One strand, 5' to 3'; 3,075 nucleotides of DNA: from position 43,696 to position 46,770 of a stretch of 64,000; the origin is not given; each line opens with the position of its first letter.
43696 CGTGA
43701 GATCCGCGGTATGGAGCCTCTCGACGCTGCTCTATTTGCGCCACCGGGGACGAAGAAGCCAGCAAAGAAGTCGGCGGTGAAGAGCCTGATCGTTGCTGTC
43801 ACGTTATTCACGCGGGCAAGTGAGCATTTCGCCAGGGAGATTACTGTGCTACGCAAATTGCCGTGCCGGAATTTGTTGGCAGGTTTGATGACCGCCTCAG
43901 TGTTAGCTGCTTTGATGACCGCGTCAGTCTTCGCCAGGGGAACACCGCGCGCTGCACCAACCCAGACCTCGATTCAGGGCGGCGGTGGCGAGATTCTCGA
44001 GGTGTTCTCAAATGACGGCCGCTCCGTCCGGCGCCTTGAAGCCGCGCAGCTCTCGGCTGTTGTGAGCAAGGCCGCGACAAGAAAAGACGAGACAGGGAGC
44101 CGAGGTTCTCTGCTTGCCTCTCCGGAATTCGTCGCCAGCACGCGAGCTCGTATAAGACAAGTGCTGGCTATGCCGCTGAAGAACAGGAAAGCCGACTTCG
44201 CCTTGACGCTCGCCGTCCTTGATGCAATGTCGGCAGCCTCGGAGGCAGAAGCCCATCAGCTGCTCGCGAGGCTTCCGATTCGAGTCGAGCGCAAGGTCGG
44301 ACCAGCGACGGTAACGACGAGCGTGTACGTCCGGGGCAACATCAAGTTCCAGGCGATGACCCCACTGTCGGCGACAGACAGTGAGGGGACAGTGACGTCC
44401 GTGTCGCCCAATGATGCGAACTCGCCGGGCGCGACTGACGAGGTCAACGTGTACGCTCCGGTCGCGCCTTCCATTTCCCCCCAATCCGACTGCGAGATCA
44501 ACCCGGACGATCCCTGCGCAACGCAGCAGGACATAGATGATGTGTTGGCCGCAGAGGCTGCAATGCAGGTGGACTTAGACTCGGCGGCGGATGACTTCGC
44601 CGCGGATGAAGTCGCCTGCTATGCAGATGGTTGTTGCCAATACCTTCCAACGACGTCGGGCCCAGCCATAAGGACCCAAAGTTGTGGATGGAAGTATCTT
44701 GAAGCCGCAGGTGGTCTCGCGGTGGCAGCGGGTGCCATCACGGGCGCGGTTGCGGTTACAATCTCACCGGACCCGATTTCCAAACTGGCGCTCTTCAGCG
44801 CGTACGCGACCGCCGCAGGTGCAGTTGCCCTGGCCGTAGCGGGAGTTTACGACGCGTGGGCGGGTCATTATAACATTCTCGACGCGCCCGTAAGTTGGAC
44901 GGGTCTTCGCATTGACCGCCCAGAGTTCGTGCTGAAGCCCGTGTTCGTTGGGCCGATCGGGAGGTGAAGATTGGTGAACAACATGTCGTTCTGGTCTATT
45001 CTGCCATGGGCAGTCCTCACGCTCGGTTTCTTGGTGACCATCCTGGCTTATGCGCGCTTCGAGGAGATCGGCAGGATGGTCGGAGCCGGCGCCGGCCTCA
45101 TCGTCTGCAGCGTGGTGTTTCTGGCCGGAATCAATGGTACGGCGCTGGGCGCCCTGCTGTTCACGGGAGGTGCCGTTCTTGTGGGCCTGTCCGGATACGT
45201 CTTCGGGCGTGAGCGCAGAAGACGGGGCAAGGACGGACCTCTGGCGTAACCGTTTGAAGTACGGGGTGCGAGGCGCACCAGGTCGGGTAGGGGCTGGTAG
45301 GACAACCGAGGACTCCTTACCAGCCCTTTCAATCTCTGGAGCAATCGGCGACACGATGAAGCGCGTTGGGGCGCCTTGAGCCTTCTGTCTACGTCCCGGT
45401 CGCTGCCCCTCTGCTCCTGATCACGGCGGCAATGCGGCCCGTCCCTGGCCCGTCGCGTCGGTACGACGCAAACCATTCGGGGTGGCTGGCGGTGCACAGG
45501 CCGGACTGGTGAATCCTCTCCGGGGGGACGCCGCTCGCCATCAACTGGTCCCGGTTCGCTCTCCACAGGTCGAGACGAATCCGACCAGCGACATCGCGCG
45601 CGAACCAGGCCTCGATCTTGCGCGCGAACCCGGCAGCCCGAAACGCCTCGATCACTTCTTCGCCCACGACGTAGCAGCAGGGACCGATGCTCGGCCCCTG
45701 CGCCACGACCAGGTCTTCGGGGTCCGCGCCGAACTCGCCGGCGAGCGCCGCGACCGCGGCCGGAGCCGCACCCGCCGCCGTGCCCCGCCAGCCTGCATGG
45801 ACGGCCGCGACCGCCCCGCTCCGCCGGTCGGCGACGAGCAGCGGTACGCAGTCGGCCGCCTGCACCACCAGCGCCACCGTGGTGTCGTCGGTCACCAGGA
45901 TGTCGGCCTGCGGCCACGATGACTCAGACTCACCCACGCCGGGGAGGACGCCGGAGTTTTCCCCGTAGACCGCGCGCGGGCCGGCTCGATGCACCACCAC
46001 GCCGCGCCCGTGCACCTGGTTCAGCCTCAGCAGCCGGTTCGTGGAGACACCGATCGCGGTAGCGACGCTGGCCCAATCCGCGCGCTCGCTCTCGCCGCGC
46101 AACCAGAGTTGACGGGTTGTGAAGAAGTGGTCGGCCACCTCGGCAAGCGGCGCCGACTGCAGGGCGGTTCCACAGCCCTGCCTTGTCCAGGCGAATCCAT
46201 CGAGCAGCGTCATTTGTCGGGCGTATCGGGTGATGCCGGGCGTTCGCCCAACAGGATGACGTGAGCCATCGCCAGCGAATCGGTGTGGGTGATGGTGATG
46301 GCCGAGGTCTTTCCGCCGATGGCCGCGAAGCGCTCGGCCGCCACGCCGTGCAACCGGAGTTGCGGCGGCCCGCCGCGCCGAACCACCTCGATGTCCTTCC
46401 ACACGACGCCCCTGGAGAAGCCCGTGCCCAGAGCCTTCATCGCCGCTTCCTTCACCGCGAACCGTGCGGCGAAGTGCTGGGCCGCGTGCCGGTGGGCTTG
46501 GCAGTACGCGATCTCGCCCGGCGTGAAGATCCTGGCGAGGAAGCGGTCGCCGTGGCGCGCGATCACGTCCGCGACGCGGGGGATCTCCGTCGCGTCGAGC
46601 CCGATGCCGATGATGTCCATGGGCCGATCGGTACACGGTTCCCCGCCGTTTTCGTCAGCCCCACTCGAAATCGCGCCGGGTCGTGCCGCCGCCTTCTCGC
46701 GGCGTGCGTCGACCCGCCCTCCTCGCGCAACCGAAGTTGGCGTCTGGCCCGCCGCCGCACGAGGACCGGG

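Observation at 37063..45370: Tandem, mosaic ECF-sigma / Cys-rich protein / secreted Gly-zipper protein / mini-membrane-protein cassette in an accessory island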

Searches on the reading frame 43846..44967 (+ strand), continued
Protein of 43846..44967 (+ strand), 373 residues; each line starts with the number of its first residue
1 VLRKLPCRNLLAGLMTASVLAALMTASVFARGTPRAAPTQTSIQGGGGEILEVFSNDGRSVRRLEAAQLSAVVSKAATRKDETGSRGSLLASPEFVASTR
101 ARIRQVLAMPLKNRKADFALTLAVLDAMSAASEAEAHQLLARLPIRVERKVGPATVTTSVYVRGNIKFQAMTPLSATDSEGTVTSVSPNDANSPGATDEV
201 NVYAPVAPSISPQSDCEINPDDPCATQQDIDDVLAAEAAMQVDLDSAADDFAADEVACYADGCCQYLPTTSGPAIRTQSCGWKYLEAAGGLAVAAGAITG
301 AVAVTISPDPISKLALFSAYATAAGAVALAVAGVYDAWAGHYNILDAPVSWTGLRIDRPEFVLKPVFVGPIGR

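Call 89: find_encoding_contigs(protein=P0028, flank=5000, max_places=1)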
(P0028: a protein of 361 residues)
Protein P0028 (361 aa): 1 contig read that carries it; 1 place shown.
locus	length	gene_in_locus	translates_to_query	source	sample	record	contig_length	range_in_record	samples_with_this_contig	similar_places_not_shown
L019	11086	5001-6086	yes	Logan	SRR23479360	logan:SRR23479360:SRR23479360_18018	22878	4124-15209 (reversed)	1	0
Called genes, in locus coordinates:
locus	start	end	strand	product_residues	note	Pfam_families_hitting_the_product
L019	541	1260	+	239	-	-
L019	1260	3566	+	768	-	-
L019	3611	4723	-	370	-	PF02899:Phage_int_SAM_1, PF13495:Phage_int_SAM_4 (faint), PF00589:Phage_integrase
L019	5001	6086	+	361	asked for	-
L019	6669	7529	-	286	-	PF01807:Zn_ribbon_DnaG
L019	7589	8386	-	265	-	-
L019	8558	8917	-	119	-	-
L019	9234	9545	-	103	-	PF11171:DUF2958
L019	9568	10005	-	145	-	PF04002:RadC, PF14464:Prok-JAB (faint)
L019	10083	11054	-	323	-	PF13814:Replic_Relax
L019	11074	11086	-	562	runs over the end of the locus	PF10412:TrwB_AAD_bind (weak), PF12696:TraG-D_C (weak)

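Call 101: search_dna_similar(query=window:43846-44967:+, collection=plasmids, mode=protein, max_evalue=0.001)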
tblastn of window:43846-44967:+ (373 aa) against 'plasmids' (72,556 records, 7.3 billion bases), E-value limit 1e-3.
No match.

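Call 103: search_dna_similar(query=window:43846-44967:+, collection=phages, mode=protein, max_evalue=0.01)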
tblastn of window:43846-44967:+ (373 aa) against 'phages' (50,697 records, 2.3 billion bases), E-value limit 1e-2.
No match.

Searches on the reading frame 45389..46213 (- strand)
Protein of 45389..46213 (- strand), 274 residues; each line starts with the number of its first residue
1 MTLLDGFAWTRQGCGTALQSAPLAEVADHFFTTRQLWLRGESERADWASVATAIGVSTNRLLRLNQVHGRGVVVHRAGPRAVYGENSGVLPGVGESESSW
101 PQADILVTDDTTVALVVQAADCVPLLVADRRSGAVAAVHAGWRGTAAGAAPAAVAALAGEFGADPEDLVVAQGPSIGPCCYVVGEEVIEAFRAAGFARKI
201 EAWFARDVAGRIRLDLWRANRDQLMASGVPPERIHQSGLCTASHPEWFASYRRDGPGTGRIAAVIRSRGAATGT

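Call 108: search_protein_families(library=pfam, max_evalue=0.001, proteins=[window:45389-46213:-])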
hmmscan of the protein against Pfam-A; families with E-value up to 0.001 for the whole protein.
window:45389-46213:- (274 aa): 1 family
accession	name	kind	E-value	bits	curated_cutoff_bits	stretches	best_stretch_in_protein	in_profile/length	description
PF02578.20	Cu-oxidase_4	-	4.3e-61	206.8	22.9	1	47-265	32-237/238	Multi-copper polyphenol oxidoreductase laccase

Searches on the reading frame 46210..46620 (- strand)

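Call 108: search_protein_families(library=pfam, max_evalue=0.001, proteins=[window:46210-46620:-])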
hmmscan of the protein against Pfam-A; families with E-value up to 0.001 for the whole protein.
window:46210-46620:- (136 aa): 1 family
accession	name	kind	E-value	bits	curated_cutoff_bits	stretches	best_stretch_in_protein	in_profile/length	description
PF01648.25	ACPS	-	3.2e-19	69.5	25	1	5-98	1-96/111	4'-phosphopantetheinyl transferase superfamily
